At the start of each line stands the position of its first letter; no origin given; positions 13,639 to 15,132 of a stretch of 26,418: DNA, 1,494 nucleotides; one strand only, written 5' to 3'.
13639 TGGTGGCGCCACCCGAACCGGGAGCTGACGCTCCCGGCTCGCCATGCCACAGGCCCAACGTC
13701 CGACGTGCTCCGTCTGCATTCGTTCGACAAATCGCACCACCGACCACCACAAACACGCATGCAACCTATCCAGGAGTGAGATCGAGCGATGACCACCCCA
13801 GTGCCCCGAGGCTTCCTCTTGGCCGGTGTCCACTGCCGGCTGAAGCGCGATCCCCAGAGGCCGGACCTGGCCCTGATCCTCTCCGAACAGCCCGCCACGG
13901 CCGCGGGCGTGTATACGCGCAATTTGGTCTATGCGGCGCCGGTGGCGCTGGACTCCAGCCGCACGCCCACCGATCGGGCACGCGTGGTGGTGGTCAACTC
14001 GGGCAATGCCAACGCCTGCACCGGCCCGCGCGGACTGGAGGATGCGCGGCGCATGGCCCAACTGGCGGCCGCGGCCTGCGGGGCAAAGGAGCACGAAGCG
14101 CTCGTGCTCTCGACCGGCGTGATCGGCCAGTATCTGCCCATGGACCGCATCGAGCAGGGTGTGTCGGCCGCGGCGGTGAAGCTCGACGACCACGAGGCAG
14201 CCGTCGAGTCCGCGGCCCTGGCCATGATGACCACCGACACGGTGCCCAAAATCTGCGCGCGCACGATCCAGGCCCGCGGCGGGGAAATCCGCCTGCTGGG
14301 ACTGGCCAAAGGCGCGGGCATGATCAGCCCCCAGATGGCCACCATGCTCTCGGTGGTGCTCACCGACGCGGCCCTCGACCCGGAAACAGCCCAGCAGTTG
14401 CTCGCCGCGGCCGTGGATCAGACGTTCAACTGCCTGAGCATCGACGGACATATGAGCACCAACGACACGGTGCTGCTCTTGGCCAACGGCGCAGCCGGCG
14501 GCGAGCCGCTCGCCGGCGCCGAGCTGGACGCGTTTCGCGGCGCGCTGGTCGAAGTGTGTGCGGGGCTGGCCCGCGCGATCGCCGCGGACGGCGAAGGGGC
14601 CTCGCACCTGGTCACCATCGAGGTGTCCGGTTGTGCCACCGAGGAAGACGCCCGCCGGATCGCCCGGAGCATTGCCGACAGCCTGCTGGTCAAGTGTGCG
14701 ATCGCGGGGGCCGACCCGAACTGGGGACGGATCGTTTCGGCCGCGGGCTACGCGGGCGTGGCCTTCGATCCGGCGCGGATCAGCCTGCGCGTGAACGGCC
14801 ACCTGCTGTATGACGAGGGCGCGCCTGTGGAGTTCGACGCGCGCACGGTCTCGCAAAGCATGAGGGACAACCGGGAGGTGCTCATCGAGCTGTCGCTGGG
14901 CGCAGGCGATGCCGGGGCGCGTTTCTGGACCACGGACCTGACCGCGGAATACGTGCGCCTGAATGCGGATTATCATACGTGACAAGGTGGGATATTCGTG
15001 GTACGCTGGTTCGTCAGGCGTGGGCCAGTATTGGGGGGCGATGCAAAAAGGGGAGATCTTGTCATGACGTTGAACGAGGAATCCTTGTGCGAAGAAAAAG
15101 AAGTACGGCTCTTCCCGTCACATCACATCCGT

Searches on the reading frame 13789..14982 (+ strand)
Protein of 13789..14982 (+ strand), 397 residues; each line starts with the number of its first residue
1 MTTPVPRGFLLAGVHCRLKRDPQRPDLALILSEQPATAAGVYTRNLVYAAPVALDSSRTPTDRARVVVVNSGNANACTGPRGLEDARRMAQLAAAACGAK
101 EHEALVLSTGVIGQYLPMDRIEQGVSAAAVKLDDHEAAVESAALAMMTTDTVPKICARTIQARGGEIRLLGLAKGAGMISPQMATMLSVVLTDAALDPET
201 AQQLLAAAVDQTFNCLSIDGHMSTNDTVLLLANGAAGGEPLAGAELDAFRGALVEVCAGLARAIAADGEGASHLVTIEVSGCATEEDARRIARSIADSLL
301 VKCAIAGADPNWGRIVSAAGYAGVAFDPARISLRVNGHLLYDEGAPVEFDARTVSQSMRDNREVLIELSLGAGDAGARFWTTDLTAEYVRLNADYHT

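Call 60: find_homologous_proteins(query=window:13789-14982:+, max_evalue=1e-100)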
Query window:13789-14982:+ (397 aa): 4574 proteins with E <= 1e-100 among 8000 candidates; the best 120 are listed.
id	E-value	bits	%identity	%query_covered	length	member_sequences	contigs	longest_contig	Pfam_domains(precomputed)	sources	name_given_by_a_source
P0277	3.3e-252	854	100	100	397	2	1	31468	PF01960.24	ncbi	-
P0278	6.2e-221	751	89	100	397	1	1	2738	PF01960.24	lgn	-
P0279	7.2e-214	728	87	97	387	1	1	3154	PF01960.24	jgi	-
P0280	1.1e-213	728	87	97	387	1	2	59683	PF01960.24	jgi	-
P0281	8.0e-213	725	88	97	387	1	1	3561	PF01960.24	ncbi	-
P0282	7.0e-209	712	82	100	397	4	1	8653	PF01960.24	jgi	-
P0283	1.8e-182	625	71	100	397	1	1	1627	PF01960.24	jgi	jgi:glutamate N-acetyltransferase/amino-acid N-acetyltransferase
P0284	8.6e-180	616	70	100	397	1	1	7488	PF01960.24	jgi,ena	-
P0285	1.7e-178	612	68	100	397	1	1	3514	PF01960.24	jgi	jgi:glutamate N-acetyltransferase/amino-acid N-acetyltransferase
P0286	2.1e-178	611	69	100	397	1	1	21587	PF01960.24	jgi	jgi:glutamate N-acetyltransferase / amino-acid N-acetyltransferase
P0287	4.8e-178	610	69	100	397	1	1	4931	PF01960.24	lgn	-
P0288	1.2e-177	609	69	100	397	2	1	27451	PF01960.24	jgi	jgi:glutamate N-acetyltransferase/amino-acid N-acetyltransferase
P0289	2.0e-177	608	69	100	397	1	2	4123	PF01960.24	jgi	-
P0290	2.6e-176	605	68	100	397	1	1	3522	PF01960.24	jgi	jgi:glutamate N-acetyltransferase / amino-acid N-acetyltransferase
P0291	9.0e-176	603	69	100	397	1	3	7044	PF01960.24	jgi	jgi:glutamate N-acetyltransferase/amino-acid N-acetyltransferase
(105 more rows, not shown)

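Call 61: find_encoding_contigs(protein=P0282, flank=6000, max_places=2)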
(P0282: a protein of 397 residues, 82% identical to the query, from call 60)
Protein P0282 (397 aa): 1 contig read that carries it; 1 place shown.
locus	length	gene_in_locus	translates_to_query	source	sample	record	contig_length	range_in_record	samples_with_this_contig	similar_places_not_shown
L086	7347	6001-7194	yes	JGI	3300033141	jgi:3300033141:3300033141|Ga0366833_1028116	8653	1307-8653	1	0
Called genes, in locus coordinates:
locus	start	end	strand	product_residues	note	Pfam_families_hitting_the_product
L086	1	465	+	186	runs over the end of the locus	-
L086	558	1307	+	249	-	PF01261:AP_endonuc_2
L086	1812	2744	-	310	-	PF00535:Glycos_transf_2, PF10111:Glyco_tranf_2_2, PF13641:Glyco_tranf_2_3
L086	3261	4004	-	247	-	PF01904:DUF72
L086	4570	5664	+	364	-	PF01118:Semialdhyde_dh, PF22698:Semialdhyde_dhC_1, PF02774:Semialdhyde_dhC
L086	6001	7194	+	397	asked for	PF01960:ArgJ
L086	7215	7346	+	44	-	?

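Call 62: find_encoding_contigs(protein=P0281, flank=6000, max_places=2)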
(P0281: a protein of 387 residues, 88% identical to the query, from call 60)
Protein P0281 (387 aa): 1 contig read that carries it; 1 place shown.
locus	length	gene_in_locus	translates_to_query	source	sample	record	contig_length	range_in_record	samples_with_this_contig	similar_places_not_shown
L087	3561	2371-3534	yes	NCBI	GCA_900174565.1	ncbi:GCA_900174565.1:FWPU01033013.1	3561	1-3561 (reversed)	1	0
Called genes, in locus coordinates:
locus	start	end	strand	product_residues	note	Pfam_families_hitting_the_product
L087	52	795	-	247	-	PF01904:DUF72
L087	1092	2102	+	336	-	PF01118:Semialdhyde_dh, PF22698:Semialdhyde_dhC_1, PF02774:Semialdhyde_dhC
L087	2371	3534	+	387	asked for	PF01960:ArgJ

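Call 63: find_encoding_contigs(protein=P0278, flank=6000, max_places=2)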
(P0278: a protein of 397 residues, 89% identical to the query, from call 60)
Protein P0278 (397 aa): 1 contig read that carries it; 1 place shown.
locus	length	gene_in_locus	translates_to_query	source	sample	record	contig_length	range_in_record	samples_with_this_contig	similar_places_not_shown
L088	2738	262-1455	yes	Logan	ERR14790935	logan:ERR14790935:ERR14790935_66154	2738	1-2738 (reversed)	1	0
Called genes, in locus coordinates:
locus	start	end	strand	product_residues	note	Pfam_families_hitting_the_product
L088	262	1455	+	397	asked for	PF01960:ArgJ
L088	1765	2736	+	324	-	?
